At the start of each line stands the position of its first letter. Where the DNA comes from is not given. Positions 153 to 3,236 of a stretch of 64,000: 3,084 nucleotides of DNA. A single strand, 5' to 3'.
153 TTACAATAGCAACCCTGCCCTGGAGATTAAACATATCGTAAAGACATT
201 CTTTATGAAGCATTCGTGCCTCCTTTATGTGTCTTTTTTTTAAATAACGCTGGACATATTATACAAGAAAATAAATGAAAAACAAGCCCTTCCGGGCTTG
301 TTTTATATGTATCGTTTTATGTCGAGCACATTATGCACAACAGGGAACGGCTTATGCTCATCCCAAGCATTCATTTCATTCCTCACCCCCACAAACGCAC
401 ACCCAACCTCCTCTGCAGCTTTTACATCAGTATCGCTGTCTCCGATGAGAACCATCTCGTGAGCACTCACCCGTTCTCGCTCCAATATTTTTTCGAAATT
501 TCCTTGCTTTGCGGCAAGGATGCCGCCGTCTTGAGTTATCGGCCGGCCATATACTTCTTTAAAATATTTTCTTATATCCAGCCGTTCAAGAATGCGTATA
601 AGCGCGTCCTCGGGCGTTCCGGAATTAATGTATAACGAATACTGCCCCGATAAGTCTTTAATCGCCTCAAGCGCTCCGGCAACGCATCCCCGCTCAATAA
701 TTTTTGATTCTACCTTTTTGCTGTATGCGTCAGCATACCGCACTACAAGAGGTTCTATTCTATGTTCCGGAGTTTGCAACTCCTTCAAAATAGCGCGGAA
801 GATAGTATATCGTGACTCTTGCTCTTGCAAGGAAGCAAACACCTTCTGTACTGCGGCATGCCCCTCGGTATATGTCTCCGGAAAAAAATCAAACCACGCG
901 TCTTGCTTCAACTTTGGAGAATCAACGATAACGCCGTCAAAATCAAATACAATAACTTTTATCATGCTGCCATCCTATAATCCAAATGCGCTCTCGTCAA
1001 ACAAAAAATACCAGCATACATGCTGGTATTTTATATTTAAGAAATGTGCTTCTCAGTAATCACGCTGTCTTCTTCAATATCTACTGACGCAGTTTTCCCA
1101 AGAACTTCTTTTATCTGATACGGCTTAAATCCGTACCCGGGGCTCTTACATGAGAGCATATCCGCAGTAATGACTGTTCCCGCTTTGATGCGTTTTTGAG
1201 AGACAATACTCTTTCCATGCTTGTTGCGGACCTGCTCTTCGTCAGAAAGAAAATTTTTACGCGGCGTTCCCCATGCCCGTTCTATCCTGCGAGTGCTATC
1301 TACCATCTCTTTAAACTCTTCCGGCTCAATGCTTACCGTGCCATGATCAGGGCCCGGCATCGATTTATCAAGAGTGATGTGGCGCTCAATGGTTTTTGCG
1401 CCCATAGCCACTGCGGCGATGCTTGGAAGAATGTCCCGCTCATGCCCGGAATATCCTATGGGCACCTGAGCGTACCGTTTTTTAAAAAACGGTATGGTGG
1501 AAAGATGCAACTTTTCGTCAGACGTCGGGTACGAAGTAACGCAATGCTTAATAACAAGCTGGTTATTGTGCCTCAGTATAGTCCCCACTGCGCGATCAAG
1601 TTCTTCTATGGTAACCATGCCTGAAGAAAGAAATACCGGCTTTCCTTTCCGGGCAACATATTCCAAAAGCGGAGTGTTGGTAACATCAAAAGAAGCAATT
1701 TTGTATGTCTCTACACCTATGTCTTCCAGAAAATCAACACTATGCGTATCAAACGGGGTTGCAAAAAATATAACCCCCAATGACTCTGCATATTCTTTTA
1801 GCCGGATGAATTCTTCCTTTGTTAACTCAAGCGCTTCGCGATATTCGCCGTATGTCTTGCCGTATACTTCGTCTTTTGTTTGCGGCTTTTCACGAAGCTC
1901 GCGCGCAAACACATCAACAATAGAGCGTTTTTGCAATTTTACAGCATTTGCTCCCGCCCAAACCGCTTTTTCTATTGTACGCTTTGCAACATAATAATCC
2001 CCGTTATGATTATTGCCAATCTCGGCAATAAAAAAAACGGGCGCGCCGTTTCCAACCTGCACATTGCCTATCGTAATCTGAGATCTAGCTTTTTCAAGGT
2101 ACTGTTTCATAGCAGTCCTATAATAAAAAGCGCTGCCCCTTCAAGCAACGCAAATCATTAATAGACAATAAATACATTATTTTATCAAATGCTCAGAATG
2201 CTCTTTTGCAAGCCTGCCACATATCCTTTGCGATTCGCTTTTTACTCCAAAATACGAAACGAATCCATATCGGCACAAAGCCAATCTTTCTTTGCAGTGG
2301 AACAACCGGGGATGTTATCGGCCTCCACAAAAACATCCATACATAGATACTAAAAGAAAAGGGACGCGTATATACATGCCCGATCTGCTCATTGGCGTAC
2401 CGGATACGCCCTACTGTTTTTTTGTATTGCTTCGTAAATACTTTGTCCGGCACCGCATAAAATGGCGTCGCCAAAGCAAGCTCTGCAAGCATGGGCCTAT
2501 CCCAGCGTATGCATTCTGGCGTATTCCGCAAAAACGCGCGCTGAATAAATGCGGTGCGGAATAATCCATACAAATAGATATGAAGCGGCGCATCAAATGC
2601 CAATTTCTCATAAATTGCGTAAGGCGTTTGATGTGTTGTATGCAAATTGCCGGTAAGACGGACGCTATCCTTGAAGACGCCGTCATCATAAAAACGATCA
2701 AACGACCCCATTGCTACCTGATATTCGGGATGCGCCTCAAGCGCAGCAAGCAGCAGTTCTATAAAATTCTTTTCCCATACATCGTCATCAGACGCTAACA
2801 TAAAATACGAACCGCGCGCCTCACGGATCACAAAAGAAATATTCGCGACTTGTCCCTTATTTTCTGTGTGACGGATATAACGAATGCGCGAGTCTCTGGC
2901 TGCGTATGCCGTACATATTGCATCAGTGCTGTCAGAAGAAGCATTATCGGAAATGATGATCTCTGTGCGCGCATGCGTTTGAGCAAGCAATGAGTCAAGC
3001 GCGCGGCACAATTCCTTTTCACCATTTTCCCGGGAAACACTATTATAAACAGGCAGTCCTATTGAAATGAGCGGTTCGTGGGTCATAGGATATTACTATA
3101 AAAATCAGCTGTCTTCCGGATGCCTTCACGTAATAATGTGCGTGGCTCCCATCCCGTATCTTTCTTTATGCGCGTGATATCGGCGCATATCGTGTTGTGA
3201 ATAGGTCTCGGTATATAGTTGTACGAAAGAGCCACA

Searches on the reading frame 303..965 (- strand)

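Call 3: search_protein_families(library=pfam, proteins=[window:303-965:-], max_evalue=0.001)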
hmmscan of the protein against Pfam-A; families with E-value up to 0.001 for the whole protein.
window:303-965:- (220 aa): 4 families
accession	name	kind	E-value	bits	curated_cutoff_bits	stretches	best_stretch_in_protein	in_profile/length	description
PF00702.32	Hydrolase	-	7.6e-17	62.8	26.4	1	2-188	1-191/191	haloacid dehalogenase-like hydrolase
PF13419.12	HAD_2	-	1.8e-16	61.2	23.8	1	5-194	1-178/178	Haloacid dehalogenase-like hydrolase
PF13242.12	Hydrolase_like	-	9.9e-09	35.4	22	1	157-215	10-74/75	HAD-hyrolase-like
PF12710.13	HAD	-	4.4e-05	24.4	27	1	5-185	1-189/189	haloacid dehalogenase-like hydrolase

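Call 4: search_protein_families(library=ncbifam, proteins=[window:303-965:-], max_evalue=0.001)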
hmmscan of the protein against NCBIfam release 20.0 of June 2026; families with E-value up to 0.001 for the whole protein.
window:303-965:- (220 aa): 22 families
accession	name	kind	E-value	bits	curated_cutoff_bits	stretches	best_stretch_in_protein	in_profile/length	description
NF009695.0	PRK13222.1-2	equivalog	4.2e-13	49.3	225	1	2-217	6-219/226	phosphoglycolate phosphatase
NF009694.0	PRK13222.1-1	equivalog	1.5e-10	40.8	415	1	79-199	100-215/252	phosphoglycolate phosphatase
TIGR02009.1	PGMB-YQAB-SF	subfamily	5.6e-10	39.7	153.35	1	3-194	2-186/186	beta-phosphoglucomutase family hydrolase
TIGR02254.1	YjjG_YfnB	equivalog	6.1e-10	38.9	159.9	1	48-213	60-213/223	YjjG family noncanonical pyrimidine nucleotidase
TIGR01662.1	HAD-SF-IIIA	subfamily_domain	1.7e-09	37.9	44.6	1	121-195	66-139/141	HAD-IIIA family hydrolase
TIGR02253.1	CTE7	subfamily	1.4e-08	34.8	169.75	1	1-202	1-202/221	TIGR02253 family HAD-type hydrolase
TIGR01449.2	PGP_bact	equivalog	2.2e-08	33.9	180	1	5-199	1-189/213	phosphoglycolate phosphatase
TIGR01990.1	bPGM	equivalog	4.7e-08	33.2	189.4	1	2-194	1-186/187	beta-phosphoglucomutase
NF009804.0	PRK13288.1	equivalog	4.4e-07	29.6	218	1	1-196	2-183/215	pyrophosphatase PpaX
NF009697.0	PRK13222.1-4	equivalog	2.1e-06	27.2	327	1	2-196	7-195/232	phosphoglycolate phosphatase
TIGR03351.1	PhnX-like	hypoth_equivalog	2.4e-06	27.7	218.9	0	2-108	1-102/220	phosphonatase-like hydrolase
NF008000.0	PRK10725.1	equivalog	4.5e-06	26.9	215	1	5-196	8-187/188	fructose-1-phosphate/6-phosphogluconate phosphatase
NF009698.0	PRK13223.1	equivalog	5.3e-06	25.8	466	1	3-199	14-205/272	phosphoglycolate phosphatase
TIGR01454.1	AHBA_synth_RP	hypoth_equivalog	1.5e-05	24.7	246.65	1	5-194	1-174/205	AHBA synthesis associated protein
TIGR01549.1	HAD-SF-IA-v1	subfamily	2.5e-05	24.7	23.3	0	90-188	59-149/149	HAD-IA family hydrolase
NF006506.0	PRK08942.1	equivalog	0.00059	19.4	178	0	153-204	105-159/182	D-glycero-beta-D-manno-heptose 1,7-bisphosphate 7-phosphatase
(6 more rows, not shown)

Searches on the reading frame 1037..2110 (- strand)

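Call 3: search_protein_families(library=pfam, proteins=[window:1037-2110:-], max_evalue=0.001)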
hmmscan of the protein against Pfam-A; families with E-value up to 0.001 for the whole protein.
window:1037-2110:- (357 aa): 2 families
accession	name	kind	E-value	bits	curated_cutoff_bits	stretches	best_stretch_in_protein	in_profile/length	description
PF03102.20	NeuB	-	1.1e-78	264.5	22.1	1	46-283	2-239/241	NeuB family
PF08666.17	SAF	-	5e-11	43.4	21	1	301-356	3-62/63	SAF domain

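Call 4: search_protein_families(library=ncbifam, proteins=[window:1037-2110:-], max_evalue=0.001)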
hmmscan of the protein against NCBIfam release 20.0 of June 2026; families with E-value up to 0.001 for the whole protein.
window:1037-2110:- (357 aa): 6 families
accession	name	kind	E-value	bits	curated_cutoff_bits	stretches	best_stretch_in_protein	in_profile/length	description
TIGR03569.1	NeuB_NnaB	equivalog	1.4e-95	320.2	399.65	1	25-351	1-329/329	N-acetylneuraminate synthase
TIGR03586.1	PseI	equivalog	2e-75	254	340.25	1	25-348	2-324/327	pseudaminic acid synthase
TIGR01361.1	DAHP_synth_Bsub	equivalog_domain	7.6e-09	35.3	267.75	1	99-274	76-258/260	3-deoxy-7-phosphoheptulonate synthase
NF006421.0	PRK08673.1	subfamily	3e-08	33.3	335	1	100-281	146-334/338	3-deoxy-7-phosphoheptulonate synthase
NF009239.0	PRK12595.1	equivalog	8.5e-06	25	279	1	99-275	169-352/360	bifunctional 3-deoxy-7-phosphoheptulonate synthase/chorismate mutase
NF009933.0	PRK13396.1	subfamily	4.4e-05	22.6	486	1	109-281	164-342/352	3-deoxy-7-phosphoheptulonate synthase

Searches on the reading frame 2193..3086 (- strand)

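Call 3: search_protein_families(library=pfam, proteins=[window:2193-3086:-], max_evalue=0.001)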
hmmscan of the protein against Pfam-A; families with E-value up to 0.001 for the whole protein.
window:2193-3086:- (297 aa): 2 families
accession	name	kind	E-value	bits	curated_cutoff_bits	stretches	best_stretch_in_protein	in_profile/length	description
PF00535.33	Glycos_transf_2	-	1.6e-30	106.7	23.3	1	8-145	1-131/168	Glycosyl transferase family 2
PF13641.12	Glyco_tranf_2_3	-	3.8e-08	34.1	27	1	26-125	16-119/230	Glycosyltransferase like family 2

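Call 4: search_protein_families(library=ncbifam, proteins=[window:2193-3086:-], max_evalue=0.001)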
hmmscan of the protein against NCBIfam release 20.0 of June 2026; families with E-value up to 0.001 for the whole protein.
window:2193-3086:- (297 aa): 17 families
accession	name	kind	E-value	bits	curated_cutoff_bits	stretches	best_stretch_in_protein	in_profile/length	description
NF047683.1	TeichurnBiosyTuaG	equivalog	4.2e-16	59.4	400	1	3-137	4-131/252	teichuronic acid biosynthesis protein TuaG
NF053739.1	GlytfEpsEBac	equivalog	2.4e-15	56.2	450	1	21-136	11-127/265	glycosyltransferase EpsE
TIGR04440.1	glyco_TIGR04440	domain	2.9e-13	50.1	70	1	28-205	17-194/215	TIGR00180 family glycosyltransferase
NF050050.1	ProtGlycPglI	equivalog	1.3e-12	47.7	500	1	23-116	14-108/306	GalNAc(5)-diNAcBac-PP-undecaprenol beta-1,3-glucosyltransferase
NF007453.0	PRK10018.1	equivalog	4.2e-12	46.3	382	1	1-115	2-110/280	colanic acid biosynthesis glycosyltransferase WcaA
NF007482.0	PRK10073.1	equivalog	4.6e-12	45.6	423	1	3-187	4-182/334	glycosyltransferase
TIGR04017.1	WcaA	equivalog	8.5e-12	45.2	495.75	1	2-115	2-109/279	colanic acid biosynthesis glycosyltransferase WcaA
TIGR03937.1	PgaC_IcaA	equivalog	1.4e-11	44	422.3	1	2-126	42-160/407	poly-beta-1,6-N-acetyl-D-glucosamine synthase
NF041875.1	EPS_EpsD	equivalog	3.8e-09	36.4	370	1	24-128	12-115/325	exopolysaccharide biosynthesis glycosyltransferase EpsD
NF038302.1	EPS_HpsE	equivalog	1.5e-08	34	300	1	21-124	11-119/307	hormogonium polysaccharide biosynthesis glycosyltransferase HpsE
TIGR03965.1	mycofact_glyco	equivalog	1.9e-06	27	280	1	21-117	84-180/467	mycofactocin biosynthesis glycosyltransferase MftF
NF050819.1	PolSacchBiosHfsG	equivalog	4.3e-06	26.1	500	1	30-129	28-129/302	polysaccharide biosynthesis protein HfsG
NF047588.1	GlcsyltransPgfSStrep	equivalog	4.6e-06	26.1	500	1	8-117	4-111/308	glycosyltransferase PgfS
TIGR03111.1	glyc2_xrt_Gpos1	hypoth_equivalog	4.2e-05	22.5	363.95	1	4-127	48-167/439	TIGR03111 family XrtG-associated glycosyltransferase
NF041394.1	GtaseAglG_Halo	equivalog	6.6e-05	22.3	440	1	25-119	17-110/304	glucosyl-dolichyl phosphate glucuronosyltransferase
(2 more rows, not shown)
